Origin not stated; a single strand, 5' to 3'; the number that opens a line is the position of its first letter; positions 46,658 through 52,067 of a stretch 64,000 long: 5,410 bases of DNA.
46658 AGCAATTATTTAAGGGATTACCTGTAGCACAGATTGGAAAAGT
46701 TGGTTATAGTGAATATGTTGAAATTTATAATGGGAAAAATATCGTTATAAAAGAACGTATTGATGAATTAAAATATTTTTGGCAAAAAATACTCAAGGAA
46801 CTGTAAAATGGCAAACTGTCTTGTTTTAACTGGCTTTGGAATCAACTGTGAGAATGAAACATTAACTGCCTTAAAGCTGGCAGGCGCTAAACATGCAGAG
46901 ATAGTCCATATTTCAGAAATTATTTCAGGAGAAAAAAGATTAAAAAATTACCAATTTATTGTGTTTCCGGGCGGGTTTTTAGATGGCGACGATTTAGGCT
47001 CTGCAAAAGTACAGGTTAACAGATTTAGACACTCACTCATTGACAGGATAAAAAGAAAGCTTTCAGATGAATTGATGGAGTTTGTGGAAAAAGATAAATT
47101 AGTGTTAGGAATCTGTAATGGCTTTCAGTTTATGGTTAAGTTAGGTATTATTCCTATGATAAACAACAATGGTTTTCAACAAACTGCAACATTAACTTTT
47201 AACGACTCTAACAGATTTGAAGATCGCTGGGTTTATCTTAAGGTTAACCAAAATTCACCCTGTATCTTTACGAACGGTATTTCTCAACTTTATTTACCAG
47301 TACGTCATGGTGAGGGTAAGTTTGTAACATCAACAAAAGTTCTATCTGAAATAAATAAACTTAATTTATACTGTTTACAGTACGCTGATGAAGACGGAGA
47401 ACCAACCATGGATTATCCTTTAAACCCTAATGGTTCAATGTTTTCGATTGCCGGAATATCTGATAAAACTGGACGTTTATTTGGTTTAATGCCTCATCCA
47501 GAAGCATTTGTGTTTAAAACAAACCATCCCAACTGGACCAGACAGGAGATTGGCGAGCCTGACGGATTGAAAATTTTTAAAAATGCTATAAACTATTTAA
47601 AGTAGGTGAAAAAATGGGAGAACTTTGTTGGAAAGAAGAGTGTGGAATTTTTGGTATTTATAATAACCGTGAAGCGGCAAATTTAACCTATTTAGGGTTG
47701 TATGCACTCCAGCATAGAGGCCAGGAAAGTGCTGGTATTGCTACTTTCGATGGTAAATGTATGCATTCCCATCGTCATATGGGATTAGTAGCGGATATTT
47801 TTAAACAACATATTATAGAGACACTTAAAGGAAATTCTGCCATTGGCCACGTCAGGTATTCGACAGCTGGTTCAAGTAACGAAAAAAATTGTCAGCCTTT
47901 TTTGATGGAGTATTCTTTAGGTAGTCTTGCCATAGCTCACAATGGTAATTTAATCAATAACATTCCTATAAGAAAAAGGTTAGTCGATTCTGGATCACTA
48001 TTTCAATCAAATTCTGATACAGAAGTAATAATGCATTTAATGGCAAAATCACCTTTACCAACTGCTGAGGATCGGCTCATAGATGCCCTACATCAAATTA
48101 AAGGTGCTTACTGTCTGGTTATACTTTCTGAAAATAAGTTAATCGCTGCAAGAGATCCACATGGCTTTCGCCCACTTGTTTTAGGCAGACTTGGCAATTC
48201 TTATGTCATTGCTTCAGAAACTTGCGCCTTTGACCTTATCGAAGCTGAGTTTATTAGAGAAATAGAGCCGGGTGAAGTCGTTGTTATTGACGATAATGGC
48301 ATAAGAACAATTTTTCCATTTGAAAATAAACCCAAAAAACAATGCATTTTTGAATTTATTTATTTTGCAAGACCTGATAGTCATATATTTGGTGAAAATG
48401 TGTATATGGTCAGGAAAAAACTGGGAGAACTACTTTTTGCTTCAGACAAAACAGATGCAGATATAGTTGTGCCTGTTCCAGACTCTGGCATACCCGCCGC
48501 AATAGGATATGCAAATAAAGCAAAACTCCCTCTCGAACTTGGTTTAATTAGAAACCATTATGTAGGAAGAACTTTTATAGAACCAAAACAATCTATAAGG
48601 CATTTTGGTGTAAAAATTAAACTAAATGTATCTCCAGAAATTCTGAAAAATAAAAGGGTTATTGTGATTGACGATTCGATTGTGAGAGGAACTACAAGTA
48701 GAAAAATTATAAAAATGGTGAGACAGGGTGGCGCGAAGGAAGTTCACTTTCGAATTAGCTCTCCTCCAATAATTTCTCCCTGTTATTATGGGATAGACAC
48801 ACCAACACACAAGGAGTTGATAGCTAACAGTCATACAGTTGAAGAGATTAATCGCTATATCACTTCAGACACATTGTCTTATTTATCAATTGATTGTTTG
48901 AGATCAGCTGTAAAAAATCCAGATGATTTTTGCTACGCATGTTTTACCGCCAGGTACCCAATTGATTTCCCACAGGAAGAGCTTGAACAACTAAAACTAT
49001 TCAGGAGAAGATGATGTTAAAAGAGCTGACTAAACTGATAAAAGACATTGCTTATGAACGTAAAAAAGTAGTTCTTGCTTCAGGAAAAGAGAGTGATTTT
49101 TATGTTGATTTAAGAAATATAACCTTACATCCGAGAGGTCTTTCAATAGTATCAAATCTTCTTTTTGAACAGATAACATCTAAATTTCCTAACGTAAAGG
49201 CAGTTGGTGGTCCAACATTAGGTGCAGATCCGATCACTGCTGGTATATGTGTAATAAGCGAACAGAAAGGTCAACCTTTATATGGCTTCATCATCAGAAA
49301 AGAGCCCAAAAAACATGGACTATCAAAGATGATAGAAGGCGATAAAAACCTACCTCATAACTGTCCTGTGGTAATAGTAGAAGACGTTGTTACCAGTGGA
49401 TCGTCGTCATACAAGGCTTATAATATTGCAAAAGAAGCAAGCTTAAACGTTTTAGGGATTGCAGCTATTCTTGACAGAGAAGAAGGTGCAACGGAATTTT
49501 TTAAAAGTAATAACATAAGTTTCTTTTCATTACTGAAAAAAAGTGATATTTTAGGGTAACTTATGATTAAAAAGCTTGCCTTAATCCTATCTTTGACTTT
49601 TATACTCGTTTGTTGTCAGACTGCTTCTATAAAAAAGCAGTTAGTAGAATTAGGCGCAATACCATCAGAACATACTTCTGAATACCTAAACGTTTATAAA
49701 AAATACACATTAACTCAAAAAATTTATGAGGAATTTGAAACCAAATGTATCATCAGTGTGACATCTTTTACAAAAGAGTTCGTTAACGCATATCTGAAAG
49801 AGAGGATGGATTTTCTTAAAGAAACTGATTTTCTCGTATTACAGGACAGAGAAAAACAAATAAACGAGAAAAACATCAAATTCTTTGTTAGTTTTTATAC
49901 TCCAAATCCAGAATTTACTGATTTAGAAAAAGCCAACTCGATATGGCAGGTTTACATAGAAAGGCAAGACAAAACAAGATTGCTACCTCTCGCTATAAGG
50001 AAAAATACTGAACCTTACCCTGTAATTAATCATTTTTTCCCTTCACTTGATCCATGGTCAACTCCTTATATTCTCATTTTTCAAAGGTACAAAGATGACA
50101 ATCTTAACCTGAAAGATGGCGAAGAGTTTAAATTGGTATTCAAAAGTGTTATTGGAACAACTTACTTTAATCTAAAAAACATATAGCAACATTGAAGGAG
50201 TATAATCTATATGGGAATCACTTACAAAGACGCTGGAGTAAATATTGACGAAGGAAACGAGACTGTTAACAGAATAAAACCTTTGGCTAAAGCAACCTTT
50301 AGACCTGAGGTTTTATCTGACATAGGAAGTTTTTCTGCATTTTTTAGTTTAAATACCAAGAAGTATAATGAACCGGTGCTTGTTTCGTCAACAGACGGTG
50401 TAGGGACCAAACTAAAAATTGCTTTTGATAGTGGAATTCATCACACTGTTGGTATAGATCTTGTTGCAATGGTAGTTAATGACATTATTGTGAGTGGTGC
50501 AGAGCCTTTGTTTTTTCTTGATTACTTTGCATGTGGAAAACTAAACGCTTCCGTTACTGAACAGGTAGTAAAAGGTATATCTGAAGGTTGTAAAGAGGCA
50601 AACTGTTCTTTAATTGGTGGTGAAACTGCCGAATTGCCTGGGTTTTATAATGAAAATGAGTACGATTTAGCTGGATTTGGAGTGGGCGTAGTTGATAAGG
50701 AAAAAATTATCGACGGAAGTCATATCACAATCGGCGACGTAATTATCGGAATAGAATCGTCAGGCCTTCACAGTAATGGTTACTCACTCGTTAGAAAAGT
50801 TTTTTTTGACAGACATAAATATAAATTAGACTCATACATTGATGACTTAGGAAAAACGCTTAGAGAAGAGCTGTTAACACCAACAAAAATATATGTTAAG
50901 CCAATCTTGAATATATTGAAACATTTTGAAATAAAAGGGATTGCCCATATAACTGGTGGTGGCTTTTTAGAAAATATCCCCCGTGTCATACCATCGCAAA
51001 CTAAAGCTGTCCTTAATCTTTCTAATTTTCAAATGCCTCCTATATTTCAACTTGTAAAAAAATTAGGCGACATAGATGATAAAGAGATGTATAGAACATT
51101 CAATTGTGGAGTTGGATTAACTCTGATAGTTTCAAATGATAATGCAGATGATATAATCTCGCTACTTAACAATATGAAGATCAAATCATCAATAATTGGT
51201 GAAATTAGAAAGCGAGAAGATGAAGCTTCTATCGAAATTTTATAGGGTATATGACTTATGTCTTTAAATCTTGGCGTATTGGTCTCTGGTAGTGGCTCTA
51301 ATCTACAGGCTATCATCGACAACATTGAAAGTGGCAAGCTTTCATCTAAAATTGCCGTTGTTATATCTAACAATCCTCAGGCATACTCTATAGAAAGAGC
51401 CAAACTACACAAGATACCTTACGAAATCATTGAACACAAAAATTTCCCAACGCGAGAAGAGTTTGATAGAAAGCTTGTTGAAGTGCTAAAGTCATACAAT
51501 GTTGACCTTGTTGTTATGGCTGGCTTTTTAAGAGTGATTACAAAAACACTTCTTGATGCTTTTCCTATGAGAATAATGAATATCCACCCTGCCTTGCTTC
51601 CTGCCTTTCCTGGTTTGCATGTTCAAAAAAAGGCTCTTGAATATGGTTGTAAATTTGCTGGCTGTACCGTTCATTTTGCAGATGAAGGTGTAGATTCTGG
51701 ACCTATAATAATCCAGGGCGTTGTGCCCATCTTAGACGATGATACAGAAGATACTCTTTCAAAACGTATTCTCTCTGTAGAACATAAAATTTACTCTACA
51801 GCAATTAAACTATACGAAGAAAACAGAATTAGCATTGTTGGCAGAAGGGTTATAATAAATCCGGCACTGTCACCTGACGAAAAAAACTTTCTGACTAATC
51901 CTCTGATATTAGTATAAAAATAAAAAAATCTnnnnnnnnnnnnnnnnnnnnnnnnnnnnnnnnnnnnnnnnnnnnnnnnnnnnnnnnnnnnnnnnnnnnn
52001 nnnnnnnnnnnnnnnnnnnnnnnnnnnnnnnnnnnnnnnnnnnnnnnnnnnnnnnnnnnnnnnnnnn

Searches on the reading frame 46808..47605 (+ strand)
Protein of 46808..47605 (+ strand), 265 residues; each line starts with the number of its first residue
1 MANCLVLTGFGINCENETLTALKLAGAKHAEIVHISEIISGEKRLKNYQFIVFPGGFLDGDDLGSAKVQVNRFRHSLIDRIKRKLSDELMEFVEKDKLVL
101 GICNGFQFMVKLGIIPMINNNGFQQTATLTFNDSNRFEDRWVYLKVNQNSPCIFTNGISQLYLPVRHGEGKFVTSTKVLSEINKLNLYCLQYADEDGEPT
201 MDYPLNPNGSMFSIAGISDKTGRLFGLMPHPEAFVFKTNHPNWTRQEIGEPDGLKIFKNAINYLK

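Call 32: search_protein_families(library=pfam, proteins=[window:46808-47605:+], max_evalue=0.01)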
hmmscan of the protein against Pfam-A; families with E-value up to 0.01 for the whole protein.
window:46808-47605:+ (265 aa): 2 families
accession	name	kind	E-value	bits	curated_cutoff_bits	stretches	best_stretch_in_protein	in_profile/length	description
PF13507.12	GATase_5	-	3.4e-90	302.1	27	1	3-263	3-259/260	CobB/CobQ-like glutamine amidotransferase domain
PF07685.20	GATase_3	-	0.0021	18.1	27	0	80-109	59-88/196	CobB/CobQ-like glutamine amidotransferase domain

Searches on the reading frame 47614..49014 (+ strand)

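Call 55: search_protein_families(library=pfam, proteins=[window:47614-49014:+], max_evalue=0.0001)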
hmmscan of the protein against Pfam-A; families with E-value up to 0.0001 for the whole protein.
window:47614-49014:+ (466 aa): 4 families
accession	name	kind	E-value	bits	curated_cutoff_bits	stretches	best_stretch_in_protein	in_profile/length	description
PF13537.11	GATase_7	-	6e-21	75.2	25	1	87-206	7-121/123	Glutamine amidotransferase domain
PF13522.11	GATase_6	-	2.6e-19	70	27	1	72-202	9-130/130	Glutamine amidotransferase domain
PF13230.11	GATase_4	-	4.9e-08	32.7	23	1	59-117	55-114/272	Glutamine amidotransferases class-II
PF00156.33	Pribosyltran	-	1.5e-07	31.3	26.3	1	274-379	23-120/158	Phosphoribosyl transferase domain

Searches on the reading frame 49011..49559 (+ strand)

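Call 31: search_protein_families(library=pfam, proteins=[window:49011-49559:+], max_evalue=0.01)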
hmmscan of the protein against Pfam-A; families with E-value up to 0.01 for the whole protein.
window:49011-49559:+ (182 aa): 1 family
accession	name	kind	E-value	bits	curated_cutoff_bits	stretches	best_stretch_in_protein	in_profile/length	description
PF00156.33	Pribosyltran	-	0.0038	17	26.3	1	113-160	83-130/158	Phosphoribosyl transferase domain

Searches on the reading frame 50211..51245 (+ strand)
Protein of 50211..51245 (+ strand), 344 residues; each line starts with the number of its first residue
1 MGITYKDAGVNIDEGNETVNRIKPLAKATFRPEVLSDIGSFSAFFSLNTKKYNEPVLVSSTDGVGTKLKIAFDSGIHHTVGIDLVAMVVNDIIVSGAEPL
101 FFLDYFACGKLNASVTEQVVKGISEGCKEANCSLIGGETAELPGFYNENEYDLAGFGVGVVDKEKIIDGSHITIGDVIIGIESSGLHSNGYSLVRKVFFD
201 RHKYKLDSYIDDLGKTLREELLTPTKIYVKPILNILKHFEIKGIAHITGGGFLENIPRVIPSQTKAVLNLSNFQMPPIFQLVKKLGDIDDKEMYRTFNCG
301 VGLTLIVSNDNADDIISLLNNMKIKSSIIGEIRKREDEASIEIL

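Call 55: search_protein_families(library=pfam, proteins=[window:50211-51245:+], max_evalue=0.0001)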
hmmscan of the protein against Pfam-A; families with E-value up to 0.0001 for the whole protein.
window:50211-51245:+ (344 aa): 2 families
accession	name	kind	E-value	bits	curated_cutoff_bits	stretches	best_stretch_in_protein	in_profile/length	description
PF02769.27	AIRS_C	-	1.7e-33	116.4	23.1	1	174-338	2-151/156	AIR synthase related protein, C-terminal domain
PF00586.29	AIRS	-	1.8e-25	90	24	1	56-161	14-112/112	AIR synthase related protein, N-terminal domain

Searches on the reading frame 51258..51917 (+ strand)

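Call 32: search_protein_families(library=pfam, proteins=[window:51258-51917:+], max_evalue=0.01)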
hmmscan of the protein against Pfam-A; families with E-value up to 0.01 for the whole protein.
window:51258-51917:+ (219 aa): 1 family
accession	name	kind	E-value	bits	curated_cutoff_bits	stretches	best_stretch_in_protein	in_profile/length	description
PF00551.24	Formyl_trans_N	-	4.6e-60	202.9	26.1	1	6-183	4-181/181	Formyl transferase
